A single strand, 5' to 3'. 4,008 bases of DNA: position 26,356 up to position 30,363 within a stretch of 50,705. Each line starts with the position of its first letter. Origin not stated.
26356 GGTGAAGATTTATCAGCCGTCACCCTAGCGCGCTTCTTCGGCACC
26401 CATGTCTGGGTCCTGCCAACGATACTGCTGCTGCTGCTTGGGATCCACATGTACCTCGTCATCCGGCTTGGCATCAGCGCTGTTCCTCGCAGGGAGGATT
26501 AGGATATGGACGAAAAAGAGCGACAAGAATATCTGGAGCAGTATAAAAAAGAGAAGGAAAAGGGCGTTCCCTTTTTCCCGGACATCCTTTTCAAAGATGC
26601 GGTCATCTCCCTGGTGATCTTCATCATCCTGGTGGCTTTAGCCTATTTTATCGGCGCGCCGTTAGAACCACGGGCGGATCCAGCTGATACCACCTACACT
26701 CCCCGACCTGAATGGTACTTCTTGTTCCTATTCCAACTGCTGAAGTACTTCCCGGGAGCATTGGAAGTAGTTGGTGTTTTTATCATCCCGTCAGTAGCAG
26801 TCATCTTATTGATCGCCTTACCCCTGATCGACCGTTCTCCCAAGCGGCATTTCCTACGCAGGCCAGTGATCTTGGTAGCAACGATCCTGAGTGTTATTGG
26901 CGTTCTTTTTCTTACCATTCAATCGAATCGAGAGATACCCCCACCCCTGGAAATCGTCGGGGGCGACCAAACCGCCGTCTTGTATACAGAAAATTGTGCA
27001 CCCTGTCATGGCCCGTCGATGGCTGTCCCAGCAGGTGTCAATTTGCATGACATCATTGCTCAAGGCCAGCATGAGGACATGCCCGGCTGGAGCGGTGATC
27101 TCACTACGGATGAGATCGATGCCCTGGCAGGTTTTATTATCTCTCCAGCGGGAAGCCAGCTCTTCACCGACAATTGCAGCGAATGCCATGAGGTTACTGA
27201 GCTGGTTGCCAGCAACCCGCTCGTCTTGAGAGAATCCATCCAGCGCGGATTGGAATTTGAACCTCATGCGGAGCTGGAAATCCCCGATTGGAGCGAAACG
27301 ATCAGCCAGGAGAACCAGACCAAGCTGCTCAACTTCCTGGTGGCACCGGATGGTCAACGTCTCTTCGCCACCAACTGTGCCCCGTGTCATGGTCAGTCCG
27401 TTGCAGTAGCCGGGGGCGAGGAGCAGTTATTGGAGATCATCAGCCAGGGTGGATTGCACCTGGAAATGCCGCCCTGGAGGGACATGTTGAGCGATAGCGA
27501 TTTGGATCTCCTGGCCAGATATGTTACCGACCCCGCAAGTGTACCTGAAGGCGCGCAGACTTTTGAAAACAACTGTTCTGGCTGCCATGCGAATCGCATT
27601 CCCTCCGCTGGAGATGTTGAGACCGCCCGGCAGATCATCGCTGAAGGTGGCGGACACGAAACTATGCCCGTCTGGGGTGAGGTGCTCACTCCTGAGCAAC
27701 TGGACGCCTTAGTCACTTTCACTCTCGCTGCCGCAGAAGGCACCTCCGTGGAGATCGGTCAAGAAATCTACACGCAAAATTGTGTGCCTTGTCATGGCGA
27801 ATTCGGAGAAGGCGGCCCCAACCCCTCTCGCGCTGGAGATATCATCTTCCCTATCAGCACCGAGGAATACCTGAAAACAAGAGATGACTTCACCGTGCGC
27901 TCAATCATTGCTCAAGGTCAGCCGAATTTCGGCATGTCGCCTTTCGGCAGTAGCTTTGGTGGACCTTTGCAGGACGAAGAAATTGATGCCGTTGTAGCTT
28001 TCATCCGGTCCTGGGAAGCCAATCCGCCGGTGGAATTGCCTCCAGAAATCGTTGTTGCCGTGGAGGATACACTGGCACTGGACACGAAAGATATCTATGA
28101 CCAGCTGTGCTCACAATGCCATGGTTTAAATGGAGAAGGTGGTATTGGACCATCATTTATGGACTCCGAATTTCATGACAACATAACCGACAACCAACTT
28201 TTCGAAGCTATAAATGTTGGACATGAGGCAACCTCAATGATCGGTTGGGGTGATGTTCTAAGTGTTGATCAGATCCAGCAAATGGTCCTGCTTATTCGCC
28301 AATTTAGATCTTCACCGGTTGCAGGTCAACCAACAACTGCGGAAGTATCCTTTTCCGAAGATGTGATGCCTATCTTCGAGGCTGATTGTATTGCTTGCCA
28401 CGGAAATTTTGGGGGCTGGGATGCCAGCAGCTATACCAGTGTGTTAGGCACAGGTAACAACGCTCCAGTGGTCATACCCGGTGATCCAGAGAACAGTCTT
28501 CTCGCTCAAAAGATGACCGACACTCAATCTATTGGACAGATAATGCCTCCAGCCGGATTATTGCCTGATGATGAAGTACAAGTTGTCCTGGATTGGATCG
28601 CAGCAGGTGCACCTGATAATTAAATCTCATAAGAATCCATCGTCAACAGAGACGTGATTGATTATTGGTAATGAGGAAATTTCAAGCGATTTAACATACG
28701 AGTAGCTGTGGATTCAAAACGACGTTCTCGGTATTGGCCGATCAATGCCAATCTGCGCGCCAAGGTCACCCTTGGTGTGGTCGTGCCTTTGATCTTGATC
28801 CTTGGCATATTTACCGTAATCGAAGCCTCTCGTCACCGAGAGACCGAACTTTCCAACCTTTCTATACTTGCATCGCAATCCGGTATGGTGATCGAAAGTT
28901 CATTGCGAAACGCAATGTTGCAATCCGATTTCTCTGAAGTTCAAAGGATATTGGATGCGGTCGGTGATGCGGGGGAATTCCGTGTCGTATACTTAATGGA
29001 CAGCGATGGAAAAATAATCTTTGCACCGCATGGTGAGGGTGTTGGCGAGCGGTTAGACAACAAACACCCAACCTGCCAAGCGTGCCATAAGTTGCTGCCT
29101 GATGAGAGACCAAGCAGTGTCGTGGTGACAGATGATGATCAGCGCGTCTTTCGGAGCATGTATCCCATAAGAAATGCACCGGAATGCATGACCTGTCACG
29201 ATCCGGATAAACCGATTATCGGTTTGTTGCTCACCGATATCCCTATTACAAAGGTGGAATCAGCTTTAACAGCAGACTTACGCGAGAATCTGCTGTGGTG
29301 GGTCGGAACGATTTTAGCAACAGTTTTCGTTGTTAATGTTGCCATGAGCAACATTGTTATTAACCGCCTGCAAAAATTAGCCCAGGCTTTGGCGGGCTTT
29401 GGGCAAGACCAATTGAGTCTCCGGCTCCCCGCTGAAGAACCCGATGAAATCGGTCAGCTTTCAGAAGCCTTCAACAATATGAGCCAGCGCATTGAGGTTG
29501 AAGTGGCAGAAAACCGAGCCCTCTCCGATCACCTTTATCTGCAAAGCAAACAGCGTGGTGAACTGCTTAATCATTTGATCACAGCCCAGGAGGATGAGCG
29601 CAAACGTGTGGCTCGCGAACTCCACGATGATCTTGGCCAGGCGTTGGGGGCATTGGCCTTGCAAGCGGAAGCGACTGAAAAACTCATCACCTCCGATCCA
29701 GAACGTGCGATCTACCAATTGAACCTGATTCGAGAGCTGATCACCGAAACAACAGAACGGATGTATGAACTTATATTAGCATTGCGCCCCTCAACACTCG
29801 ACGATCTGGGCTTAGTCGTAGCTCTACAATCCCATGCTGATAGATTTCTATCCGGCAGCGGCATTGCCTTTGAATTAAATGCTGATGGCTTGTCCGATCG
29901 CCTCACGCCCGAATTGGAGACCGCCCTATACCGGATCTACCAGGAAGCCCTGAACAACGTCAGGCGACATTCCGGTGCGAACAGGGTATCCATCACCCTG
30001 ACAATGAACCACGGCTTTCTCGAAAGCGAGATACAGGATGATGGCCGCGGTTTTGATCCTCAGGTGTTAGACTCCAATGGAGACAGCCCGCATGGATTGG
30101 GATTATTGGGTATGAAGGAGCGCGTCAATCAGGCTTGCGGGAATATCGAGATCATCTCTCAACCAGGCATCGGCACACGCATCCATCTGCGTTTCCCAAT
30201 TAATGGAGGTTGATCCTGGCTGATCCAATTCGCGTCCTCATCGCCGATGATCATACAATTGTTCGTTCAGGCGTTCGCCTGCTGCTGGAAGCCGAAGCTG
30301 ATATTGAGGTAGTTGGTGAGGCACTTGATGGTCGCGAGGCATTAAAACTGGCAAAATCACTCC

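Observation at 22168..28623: Unusual Rieske/cytochrome b operon with three multiheme cytochromes (about 24 c-hemes)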

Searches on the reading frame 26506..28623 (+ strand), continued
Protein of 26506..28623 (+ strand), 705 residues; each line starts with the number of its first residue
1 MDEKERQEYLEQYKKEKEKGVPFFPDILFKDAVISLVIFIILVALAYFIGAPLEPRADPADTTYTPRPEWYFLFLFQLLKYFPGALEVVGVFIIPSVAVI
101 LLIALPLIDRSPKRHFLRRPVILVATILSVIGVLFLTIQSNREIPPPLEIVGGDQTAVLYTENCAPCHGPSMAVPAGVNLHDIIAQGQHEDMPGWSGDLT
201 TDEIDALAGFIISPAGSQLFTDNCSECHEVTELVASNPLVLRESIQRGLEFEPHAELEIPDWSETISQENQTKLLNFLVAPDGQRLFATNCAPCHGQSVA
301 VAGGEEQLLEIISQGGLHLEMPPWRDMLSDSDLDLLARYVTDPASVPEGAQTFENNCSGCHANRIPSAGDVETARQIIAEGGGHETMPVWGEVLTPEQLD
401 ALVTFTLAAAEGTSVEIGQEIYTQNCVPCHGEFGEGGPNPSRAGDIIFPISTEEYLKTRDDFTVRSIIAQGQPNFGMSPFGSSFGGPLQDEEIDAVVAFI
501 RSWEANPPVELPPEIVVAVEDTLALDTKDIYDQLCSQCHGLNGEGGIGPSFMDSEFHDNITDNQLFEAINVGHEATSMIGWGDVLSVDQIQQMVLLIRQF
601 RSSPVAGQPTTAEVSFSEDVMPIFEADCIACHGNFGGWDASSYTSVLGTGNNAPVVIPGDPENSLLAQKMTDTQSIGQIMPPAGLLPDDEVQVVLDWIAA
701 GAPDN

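Call 28: find_encoding_contigs(protein=P0116, flank=10000, max_places=1)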
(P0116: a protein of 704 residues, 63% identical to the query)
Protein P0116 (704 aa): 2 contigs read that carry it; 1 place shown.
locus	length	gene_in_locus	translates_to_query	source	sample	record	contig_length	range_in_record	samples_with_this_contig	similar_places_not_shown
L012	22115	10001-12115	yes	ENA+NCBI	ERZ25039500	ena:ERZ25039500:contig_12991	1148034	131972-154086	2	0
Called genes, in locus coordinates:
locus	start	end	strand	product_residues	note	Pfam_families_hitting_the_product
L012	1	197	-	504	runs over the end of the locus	PF00226:DnaJ, PF00092:VWA, PF13519:VWA_2, PF13768:VWA_3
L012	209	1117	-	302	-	PF00481:PP2C, PF13672:PP2C_2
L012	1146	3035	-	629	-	PF00069:Pkinase, PF07714:PK_Tyr_Ser-Thr, PF13360:PQQ_2, PF13570:Beta-prop_ACSF4, PF13360:PQQ_2, PF13570:Beta-prop_ACSF4, PF13360:PQQ_2, PF13570:Beta-prop_ACSF4, +5 more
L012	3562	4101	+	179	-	PF13601:HTH_34 (faint), PF03551:PadR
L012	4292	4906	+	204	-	PF06445:GyrI-like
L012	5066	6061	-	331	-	PF00248:Aldo_ket_red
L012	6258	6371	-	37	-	-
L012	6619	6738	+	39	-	-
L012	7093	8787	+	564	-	PF03264:Cytochrom_NNT, PF14537:Cytochrom_c3_2 (faint)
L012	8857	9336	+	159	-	PF00355:Rieske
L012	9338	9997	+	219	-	PF00033:Cytochrome_B, PF13631:Cytochrom_B_N_2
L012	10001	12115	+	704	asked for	PF00032:Cytochrom_B_C, PF14376:Haem_bd (faint), PF13442:Cytochrome_CBB3, PF13442:Cytochrome_CBB3, PF00034:Cytochrom_C, PF13442:Cytochrome_CBB3, PF00034:Cytochrom_C (weak), PF13442:Cytochrome_CBB3, +3 more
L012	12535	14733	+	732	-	PF22113:Mtrc-MtrF_II-IV_dom (faint), PF02085:Cytochrom_CIII (faint), PF14522:Cytochrome_C7 (weak), PF14537:Cytochrom_c3_2 (faint)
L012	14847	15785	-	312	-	PF13240:Zn_Ribbon_1 (weak)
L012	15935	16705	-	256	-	PF20703:nSTAND1 (weak), PF00005:ABC_tran, PF13304:AAA_21 (faint)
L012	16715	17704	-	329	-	PF13379:NMT1_2 (faint), PF09084:NMT1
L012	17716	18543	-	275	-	PF00528:BPD_transp_1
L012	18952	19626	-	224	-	PF00834:Ribul_P_3_epim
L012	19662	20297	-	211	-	PF06026:Rib_5-P_isom_A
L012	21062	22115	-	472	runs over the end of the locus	PF01839:FG-GAP, PF23727:Beta-prop_FAM234A_B (faint), PF13517:FG-GAP_3 (weak), PF01839:FG-GAP (weak), PF13517:FG-GAP_3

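Call 44: search_protein_representatives(protein=window:26506-28623:+)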
Query: 705 residues. Proteins with E-value up to 0.001 (for the whole library): 11716; up to 1e-10: 2032; up to 1e-30: 175. The best 150 are listed.
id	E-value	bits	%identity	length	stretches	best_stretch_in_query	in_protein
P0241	4.5e-299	1010.2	61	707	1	1-705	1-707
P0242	1.3e-213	727.8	44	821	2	1-584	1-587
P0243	5.8e-209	712.4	52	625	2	2-509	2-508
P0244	1.2e-191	655.1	54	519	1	191-705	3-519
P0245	6.8e-183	626.2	64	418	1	1-413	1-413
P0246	5.0e-168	577.1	45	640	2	3-519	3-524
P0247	2.9e-158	544.8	44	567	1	1-551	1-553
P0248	8.2e-140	483.8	49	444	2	408-703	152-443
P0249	3.3e-128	445.4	59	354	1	365-705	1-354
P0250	1.2e-123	430.3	43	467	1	2-461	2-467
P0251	9.9e-110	384.4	59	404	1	387-684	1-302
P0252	5.8e-109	381.8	64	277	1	3-263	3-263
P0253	7.0e-99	348.5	57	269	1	219-480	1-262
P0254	4.1e-96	339.3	55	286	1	417-705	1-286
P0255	5.7e-96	338.9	52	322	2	311-515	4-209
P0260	7.8e-78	278.9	42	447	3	1-139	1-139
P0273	1.1e-63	232.2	51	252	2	4-141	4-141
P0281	1.5e-57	211.9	46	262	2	1-154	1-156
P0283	1.8e-55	205.0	34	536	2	6-169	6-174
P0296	8.1e-50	186.3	38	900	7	9-141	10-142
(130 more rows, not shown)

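Call 73: list_cluster_members(proteins=[P0241, P0242, P0246, P0247, P0250, P0260, P0283, P0296, P0281, P0273])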
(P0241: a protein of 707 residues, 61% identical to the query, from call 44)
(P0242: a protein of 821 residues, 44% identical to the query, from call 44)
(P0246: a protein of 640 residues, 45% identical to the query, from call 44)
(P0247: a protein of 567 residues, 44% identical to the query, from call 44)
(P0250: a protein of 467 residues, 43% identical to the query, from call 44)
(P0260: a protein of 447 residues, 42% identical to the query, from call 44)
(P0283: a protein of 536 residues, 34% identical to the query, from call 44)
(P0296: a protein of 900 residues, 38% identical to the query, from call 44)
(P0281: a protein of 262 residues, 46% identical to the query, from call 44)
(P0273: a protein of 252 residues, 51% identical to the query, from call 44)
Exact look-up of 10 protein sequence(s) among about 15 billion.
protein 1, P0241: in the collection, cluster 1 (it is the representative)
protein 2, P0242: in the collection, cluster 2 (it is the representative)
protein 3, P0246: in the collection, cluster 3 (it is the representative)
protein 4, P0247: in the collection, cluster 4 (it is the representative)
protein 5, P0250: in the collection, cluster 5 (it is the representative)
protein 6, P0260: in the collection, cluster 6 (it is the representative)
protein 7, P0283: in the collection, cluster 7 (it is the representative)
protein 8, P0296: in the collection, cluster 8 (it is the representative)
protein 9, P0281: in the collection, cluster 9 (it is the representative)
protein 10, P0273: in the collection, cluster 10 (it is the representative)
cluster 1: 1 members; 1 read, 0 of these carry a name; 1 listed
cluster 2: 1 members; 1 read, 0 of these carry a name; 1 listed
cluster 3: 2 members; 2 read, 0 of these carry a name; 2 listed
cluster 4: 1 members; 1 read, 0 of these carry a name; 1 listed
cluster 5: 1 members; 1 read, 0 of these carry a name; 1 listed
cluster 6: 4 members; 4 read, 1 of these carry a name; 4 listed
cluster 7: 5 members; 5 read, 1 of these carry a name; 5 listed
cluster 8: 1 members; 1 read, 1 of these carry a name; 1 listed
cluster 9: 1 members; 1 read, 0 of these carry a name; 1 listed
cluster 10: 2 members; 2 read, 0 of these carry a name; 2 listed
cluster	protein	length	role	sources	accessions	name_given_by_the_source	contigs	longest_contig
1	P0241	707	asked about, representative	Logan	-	-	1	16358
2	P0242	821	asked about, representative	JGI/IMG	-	-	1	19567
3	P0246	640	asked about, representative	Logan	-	-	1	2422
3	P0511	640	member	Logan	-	-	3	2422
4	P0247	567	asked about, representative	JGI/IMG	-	-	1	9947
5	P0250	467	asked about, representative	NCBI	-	-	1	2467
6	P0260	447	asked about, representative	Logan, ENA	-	-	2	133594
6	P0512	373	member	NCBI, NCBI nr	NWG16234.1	MAG: c-type cytochrome, partial [Chloroflexi bacterium] | c-type cytochrome [Chloroflexota bacterium]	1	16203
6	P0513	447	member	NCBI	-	-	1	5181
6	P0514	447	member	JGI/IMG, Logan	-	-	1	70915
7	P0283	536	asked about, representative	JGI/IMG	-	-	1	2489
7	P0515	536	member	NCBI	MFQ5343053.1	MAG: c-type cytochrome [Anaerolineae bacterium]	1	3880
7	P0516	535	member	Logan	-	-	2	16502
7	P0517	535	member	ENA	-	-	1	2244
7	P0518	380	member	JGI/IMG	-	-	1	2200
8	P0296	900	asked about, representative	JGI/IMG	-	mono/diheme cytochrome c family protein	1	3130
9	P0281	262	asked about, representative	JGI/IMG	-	-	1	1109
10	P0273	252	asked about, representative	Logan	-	-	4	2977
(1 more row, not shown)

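Call 82: search_protein_families(library=ncbifam, proteins=[L012:12535-14733:+, L002:5861-7057:+, L002:4458-5864:+], max_evalue=0.001)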
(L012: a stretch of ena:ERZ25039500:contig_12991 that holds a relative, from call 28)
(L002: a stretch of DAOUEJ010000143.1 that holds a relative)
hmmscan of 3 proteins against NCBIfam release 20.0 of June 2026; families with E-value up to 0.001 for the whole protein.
L012:12535-14733:+ (732 aa): 2 families
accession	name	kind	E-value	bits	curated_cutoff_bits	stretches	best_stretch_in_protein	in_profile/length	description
NF045713.1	CxxCH_16_HmcA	equivalog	2.8e-07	29.5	400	0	93-173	319-394/541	sulfate respiration complex hexadecaheme cytochrome HmcA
TIGR03508.1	decahem_SO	subfamily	4.6e-05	23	192.2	0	427-578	3-156/258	DmsE family decaheme c-type cytochrome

L002:5861-7057:+ (398 aa): 5 families
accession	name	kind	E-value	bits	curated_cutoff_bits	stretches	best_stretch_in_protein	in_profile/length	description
TIGR01583.1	formate-DH-gamm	equivalog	3.4e-13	50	115.85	1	21-225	2-195/204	formate dehydrogenase subunit gamma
NF007558.0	PRK10179.1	equivalog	1.1e-09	38.3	339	1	19-236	5-209/217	formate dehydrogenase-N subunit gamma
NF007924.0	PRK10639.1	equivalog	2.6e-09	37.1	341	1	17-226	3-197/211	formate dehydrogenase cytochrome b556 subunit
TIGR02125.1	CytB-hydogenase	equivalog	1.4e-06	28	121.5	1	23-206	2-185/212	Ni/Fe-hydrogenase, b-type cytochrome subunit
NF047812.1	LIC11213_lipo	equivalog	0.00012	22.2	100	1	323-396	48-116/118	LIC11213 family lipoprotein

L002:4458-5864:+ (468 aa): 3 families
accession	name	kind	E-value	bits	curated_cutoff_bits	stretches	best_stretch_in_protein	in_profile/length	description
TIGR03508.1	decahem_SO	subfamily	3.7e-12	46.3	192.2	2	162-335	3-174/258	DmsE family decaheme c-type cytochrome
NF041028.1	decahem_GSU2203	exception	4.7e-08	32.6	325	1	162-366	37-209/317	GSU2203 family decaheme c-type cytochrome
TIGR03507.1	decahem_SO1788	subfamily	4.4e-06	25.4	209.3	0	225-324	245-340/672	OmcA/MtrC family decaheme c-type cytochrome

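Call 83: search_solved_structures(query=L012:12535-14733:+, max_evalue=0.01)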
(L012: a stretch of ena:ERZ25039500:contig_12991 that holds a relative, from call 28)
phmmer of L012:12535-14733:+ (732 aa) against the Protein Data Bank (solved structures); distinct sequences matched with E-value up to 0.01: 0.

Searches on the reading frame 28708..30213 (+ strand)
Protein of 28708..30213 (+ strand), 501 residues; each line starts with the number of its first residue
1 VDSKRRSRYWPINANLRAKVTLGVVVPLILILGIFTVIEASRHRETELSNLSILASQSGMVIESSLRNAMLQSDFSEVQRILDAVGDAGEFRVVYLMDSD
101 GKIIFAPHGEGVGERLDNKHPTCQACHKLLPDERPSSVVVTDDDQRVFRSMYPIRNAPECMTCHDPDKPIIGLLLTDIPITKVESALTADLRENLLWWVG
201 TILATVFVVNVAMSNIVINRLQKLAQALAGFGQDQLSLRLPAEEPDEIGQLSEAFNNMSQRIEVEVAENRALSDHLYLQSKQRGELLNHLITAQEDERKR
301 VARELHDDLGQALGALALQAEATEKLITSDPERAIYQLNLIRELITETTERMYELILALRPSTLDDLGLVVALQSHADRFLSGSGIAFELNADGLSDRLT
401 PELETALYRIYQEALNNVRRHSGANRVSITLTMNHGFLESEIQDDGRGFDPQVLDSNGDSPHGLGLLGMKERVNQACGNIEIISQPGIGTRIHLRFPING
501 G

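Call 5: search_protein_families(library=pfam, proteins=[window:28708-30213:+], max_evalue=0.01)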
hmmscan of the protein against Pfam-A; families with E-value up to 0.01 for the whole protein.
window:28708-30213:+ (501 aa): 6 families
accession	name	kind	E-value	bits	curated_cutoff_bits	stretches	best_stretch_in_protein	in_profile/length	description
PF07730.19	HisKA_3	-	5.7e-16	59.2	24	1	297-364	1-68/68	Histidine kinase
PF02518.31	HATPase_c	-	1.1e-14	55.3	26.4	1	404-498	3-109/111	Histidine kinase-, DNA gyrase B-, and HSP90-like ATPase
PF00672.30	HAMP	-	1.9e-09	38.1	25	1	218-263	7-52/53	HAMP domain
PF17203.10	sCache_3_2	-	4.7e-05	23.9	28.4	1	65-156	30-113/140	Single cache domain 3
PF13581.12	HATPase_c_2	-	0.00015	22.2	27.4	1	406-470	31-106/127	Histidine kinase-like ATPase domain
PF21563.3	Mcp40H-20_sensor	-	0.0019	18.9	27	0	62-175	3-106/112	Methyl-accepting chemotaxis sensory transducer, class 40H, sensor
